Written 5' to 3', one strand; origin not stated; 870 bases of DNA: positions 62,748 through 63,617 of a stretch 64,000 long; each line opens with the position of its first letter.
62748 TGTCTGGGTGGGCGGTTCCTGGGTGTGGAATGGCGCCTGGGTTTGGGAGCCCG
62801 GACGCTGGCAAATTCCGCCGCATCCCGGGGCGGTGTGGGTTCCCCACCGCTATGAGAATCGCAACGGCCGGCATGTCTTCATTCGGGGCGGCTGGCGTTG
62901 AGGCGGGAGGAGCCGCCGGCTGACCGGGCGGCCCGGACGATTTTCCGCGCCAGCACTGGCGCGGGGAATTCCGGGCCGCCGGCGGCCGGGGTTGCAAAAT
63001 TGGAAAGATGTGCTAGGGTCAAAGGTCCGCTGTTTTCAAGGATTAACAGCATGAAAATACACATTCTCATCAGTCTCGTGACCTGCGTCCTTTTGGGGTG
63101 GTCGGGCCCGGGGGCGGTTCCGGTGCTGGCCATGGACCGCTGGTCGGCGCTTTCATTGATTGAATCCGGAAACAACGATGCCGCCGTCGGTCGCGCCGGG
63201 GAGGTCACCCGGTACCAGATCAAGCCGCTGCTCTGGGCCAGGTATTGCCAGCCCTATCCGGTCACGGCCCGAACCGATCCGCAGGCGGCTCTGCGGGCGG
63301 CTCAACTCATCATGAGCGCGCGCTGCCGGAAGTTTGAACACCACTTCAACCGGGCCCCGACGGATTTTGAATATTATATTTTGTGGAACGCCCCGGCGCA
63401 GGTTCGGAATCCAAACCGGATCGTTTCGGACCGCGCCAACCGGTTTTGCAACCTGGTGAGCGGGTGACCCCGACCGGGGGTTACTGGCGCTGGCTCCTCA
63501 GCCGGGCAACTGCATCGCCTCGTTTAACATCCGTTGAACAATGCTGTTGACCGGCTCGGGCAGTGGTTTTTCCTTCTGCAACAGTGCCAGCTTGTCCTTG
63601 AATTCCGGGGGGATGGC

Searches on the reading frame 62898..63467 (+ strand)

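Call 10: search_protein_families(library=pfam, proteins=[window:62898-63467:+])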
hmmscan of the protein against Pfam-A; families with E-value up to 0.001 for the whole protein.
window:62898-63467:+ (189 aa): 0 families

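Call 55: search_protein_families(library=ncbifam, max_evalue=0.001, proteins=[window:62898-63467:+])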
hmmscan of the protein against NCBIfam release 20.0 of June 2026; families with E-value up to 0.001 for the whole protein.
window:62898-63467:+ (189 aa): 1 family
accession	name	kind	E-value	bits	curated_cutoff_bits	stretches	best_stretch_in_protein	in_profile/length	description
NF046107.1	ResusProRpfC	equivalog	0.00052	20.2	200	1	63-132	19-88/136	resuscitation-promoting factor RpfC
